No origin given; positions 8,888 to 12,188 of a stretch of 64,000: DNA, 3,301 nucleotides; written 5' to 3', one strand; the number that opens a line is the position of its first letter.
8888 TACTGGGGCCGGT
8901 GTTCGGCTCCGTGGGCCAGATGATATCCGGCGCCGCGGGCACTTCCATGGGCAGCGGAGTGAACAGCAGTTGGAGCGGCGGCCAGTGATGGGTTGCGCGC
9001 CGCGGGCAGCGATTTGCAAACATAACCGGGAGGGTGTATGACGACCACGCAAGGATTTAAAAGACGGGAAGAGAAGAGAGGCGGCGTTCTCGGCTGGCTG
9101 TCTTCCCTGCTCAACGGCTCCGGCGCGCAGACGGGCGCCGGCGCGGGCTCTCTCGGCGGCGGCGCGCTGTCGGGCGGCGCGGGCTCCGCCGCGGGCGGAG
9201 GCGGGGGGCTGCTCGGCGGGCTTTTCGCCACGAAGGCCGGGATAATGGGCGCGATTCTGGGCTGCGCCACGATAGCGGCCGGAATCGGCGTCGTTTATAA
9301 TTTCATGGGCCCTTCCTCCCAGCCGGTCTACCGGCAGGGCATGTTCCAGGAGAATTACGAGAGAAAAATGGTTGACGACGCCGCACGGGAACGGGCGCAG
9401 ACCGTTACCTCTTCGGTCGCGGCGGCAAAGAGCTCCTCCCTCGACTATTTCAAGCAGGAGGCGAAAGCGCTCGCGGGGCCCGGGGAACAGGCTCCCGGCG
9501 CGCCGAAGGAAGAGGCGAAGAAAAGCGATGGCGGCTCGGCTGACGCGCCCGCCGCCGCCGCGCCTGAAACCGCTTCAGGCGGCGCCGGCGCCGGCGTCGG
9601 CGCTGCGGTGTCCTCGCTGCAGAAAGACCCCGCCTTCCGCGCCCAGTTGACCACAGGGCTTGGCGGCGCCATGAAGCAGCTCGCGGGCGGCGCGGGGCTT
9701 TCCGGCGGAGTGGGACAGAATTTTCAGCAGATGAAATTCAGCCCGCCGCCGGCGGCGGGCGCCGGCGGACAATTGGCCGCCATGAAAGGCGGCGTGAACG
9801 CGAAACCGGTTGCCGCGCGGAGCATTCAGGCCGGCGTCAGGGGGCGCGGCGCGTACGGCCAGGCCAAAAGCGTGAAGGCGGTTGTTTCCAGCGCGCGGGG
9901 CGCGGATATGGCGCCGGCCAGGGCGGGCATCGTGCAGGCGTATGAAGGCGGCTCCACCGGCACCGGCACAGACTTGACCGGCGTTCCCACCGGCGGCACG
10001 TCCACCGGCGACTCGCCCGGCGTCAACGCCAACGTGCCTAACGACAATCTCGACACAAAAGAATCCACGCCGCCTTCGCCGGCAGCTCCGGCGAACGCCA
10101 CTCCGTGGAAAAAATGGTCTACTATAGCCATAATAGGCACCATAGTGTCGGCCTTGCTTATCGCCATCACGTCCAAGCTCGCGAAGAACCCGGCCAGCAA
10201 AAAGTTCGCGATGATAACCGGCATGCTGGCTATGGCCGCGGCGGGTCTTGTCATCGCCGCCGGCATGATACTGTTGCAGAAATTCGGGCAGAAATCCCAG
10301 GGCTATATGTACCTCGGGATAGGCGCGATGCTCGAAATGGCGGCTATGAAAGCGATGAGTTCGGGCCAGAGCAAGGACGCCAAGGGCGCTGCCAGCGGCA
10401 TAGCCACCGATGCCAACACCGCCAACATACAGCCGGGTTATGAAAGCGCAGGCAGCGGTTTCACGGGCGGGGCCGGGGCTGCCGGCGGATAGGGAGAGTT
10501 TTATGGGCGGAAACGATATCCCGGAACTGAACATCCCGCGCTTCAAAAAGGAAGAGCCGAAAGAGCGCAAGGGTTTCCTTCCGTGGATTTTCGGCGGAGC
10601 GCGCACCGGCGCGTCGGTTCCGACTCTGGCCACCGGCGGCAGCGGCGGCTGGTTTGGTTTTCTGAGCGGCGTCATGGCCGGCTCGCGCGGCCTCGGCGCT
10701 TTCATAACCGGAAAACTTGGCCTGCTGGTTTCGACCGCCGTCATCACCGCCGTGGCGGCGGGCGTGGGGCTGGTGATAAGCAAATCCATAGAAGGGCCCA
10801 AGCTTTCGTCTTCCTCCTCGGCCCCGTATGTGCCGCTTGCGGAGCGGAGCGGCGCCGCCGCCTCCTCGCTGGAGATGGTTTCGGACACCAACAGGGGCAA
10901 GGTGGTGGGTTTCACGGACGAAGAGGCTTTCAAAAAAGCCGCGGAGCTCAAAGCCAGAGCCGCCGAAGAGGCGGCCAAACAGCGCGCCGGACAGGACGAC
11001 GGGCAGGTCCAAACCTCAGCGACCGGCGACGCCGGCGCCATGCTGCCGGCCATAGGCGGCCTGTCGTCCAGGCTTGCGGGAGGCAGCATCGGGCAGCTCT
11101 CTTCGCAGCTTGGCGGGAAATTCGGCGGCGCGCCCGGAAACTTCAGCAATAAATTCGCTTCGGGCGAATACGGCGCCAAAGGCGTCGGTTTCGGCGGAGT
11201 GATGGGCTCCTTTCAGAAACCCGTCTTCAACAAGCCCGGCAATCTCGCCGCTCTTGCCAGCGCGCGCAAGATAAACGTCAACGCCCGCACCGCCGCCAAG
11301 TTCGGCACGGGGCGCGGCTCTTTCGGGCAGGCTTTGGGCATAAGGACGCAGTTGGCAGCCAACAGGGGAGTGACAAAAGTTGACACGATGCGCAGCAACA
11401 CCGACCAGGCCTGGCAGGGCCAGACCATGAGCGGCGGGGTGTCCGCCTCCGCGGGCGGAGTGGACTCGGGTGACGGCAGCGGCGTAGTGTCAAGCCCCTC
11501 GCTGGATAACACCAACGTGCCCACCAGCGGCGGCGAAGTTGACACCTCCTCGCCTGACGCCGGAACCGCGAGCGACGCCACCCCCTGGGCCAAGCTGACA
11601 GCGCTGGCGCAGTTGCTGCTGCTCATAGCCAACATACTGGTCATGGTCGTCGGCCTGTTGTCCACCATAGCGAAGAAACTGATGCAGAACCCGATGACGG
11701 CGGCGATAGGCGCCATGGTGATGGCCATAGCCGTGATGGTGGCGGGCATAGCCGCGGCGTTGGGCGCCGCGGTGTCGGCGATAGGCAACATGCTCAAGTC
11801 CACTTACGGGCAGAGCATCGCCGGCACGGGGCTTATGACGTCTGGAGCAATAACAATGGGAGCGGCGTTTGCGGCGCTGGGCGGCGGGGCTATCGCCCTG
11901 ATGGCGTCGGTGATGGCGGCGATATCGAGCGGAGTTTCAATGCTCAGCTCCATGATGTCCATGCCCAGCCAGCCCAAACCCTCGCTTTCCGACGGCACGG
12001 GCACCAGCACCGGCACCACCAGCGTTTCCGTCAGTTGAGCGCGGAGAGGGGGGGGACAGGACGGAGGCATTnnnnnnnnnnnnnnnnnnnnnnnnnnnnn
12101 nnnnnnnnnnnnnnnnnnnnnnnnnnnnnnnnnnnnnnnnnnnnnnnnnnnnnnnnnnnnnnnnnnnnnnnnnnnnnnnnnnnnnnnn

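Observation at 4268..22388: TPR-bracketed operon of eight domain-less, membrane-anchored low-complexity proteins: candidate undescribed envelope or surface system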

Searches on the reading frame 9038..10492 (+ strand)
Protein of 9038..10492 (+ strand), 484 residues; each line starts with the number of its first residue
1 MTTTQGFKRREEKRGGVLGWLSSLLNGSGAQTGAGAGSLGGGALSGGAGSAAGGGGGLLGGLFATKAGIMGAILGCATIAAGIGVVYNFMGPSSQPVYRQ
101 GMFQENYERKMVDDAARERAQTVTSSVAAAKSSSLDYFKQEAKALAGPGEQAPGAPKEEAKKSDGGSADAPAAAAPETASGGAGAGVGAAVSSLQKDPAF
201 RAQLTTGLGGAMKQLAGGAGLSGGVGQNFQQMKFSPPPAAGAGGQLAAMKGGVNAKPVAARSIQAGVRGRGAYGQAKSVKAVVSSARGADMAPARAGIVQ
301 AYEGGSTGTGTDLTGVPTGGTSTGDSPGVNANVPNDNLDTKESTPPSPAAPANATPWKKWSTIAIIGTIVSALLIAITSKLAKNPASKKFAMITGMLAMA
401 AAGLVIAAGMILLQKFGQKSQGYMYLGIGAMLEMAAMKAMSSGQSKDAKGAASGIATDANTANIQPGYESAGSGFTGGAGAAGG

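Call 4: search_protein_families(library=pfam, proteins=[window:9038-10492:+], max_evalue=1)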
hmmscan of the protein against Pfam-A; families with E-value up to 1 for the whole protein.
window:9038-10492:+ (484 aa): 1 family
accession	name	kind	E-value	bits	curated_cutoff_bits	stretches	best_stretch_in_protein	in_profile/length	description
PF12036.14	DUF3522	-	0.34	11.4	29.3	1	354-408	113-170/188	Protein of unknown function (DUF3522)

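Call 5: search_protein_families(library=ncbifam, proteins=[window:9038-10492:+], max_evalue=1)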
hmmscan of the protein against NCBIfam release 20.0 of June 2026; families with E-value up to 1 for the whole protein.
window:9038-10492:+ (484 aa): 1 family
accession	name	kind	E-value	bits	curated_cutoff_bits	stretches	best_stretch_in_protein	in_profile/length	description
NF041501.1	cola_mem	domain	0.0095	15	150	1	356-452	93-187/312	FGLLP motif-containing membrane protein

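Call 87: search_solved_structures(query=A5, max_evalue=0.1)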
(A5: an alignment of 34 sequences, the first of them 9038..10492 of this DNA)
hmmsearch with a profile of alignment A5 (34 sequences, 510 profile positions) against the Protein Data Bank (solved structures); distinct sequences matched with E-value up to 0.1: 2.
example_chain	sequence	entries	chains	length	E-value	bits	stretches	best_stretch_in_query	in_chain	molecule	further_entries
3qlj_A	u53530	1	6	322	0.0085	18.4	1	36-103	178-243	Short chain dehydrogenase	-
8vvp_V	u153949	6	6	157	0.073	15.3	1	96-171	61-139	uL24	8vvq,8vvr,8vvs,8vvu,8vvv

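Call 89: search_protein_families(library=phrogs, proteins=[window:9038-10492:+], max_evalue=0.01)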
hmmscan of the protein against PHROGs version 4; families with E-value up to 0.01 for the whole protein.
window:9038-10492:+ (484 aa): 1 family
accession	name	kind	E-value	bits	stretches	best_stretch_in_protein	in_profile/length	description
phrog_200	-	other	0.0039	17.3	0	350-413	35-97/379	lipoprotein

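Call 90: search_protein_families(library=ncbifam, alignment_id=A5, max_evalue=0.05)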
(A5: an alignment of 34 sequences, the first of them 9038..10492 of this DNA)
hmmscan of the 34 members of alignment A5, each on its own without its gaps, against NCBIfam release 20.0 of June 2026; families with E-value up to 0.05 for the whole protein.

A. member 1, window:9038-10492:+ (484 aa): 1 family
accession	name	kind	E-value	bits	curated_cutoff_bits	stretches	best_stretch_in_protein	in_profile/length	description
NF041501.1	cola_mem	domain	0.0095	15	150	1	356-452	93-187/312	FGLLP motif-containing membrane protein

B. families by the number of members that match (of 34 scanned): 5 families
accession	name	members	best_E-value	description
TIGR00800.1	ncs1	1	0.007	NCS1 family nucleobase:cation symporter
NF041501.1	cola_mem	1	0.0095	FGLLP motif-containing membrane protein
NF052597.1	FILTED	1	0.026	FILTED domain-containing surface protein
NF038253.1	GBS_IgA_bnd_BAC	1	0.028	IgA Fc-binding protein BAC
NF006752.0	PRK09272.1-5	1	0.05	hypothetical protein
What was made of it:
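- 9038..10492 (+): E: 484-aa protein with TM1 at about residue 60-90, a roughly 274-aa low-complexity loop, then two C-terminal TMs with a 'YGQK' motif. No hit recurs across the 34 members (call 90).
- Tried and rejected: The single NCBIfam 'FGLLP membrane protein' hit in E (E = 0.0095) did not recur in any other member (call 90), so I dropped it.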

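Call 112: search_protein_families(library=padloc, proteins=[window:9038-10492:+], max_evalue=0.001)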
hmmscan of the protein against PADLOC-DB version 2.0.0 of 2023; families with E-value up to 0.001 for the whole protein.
window:9038-10492:+ (484 aa): 0 families

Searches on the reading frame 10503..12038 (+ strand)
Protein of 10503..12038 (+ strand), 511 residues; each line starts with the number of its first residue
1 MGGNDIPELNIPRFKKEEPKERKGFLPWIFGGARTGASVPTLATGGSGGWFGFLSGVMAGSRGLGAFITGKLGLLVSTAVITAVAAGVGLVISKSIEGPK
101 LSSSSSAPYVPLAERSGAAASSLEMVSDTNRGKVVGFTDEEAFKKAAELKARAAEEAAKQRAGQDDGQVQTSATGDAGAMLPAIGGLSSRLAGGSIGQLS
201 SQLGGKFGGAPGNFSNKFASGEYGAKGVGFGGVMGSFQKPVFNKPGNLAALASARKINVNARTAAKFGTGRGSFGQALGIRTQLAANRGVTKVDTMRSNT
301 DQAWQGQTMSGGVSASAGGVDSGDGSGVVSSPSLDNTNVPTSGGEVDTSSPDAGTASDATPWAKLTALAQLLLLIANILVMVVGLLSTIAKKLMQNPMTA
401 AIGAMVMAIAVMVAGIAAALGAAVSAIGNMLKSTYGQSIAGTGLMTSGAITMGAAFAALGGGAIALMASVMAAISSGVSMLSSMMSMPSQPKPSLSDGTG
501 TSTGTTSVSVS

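Call 4: search_protein_families(library=pfam, proteins=[window:10503-12038:+], max_evalue=1)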
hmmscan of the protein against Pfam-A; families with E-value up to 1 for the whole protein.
window:10503-12038:+ (511 aa): 0 families

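Call 5: search_protein_families(library=ncbifam, proteins=[window:10503-12038:+], max_evalue=1)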
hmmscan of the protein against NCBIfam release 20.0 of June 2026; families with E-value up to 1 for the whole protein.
window:10503-12038:+ (511 aa): 0 families

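Call 43: find_homologous_proteins(query=A6)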
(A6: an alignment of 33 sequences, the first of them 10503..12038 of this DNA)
Query A6 (33 sequences) (511 aa, profile of the alignment): 3 proteins with E <= 0.001 among 8000 candidates.
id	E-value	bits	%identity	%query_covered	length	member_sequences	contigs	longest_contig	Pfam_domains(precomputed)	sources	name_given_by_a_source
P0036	9.1e-118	412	95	100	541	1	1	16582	-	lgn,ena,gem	-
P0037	7.0e-117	409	100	100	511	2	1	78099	-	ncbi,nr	ncbi:MAG: hypothetical protein PHP45_00440 [Elusimicrobiales bacterium]|nr:hypothetical protein [Elu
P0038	7.1e-28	116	30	24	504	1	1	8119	-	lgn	-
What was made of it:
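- Checked: An NCBI protein of 511 aa is 100% identical (call 43).
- F is identical to an independently called NCBI protein (call 43).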

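Call 89: search_protein_families(library=phrogs, proteins=[window:10503-12038:+], max_evalue=0.01)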
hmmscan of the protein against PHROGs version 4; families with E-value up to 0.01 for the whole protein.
window:10503-12038:+ (511 aa): 0 families

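Call 91: search_protein_families(library=pfam, alignment_id=A6, max_evalue=0.05)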
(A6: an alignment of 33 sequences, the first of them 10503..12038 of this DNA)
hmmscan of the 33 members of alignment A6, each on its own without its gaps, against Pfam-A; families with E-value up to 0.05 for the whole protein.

A. member 1, window:10503-12038:+ (511 aa): 0 families

B. families by the number of members that match (of 33 scanned): 3 families
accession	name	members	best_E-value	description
PF08597.15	eIF3_subunit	1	0.0038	Translation initiation factor eIF3 subunit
PF06882.17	DUF1263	1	0.015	Protein of unknown function (DUF1263)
PF11286.13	DUF3087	1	0.019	Protein of unknown function (DUF3087)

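Call 99: find_encoding_contigs(protein=P0036, flank=10000, max_places=2)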
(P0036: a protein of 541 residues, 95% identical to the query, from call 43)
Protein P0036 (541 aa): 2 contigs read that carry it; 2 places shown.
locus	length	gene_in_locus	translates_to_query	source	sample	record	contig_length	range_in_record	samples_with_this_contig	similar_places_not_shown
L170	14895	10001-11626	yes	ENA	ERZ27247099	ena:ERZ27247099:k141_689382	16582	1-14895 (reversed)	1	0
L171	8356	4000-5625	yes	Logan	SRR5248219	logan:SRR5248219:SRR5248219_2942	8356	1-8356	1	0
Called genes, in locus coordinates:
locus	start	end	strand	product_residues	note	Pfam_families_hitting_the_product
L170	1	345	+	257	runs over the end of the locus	PF00005:ABC_tran, PF02463:SMC_N (weak), PF13304:AAA_21 (weak)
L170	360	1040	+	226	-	PF01895:PhoU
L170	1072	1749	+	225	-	PF01569:PAP2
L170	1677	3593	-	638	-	PF09586:YfhO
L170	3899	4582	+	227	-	-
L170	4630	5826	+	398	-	PF07719:TPR_2 (faint), PF13371:TPR_9 (weak), PF13414:TPR_11 (weak), PF13181:TPR_8 (faint), PF13431:TPR_17 (faint), PF00515:TPR_1 (weak)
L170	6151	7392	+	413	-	-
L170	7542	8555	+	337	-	-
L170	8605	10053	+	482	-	-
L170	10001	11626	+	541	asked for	-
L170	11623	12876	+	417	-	-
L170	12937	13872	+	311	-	-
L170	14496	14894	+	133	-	?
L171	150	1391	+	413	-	-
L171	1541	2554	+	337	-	-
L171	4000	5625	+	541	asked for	-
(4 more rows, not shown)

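Call 112: search_protein_families(library=padloc, proteins=[window:10503-12038:+], max_evalue=0.001)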
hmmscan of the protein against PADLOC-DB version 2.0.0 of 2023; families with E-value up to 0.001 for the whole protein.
window:10503-12038:+ (511 aa): 0 families
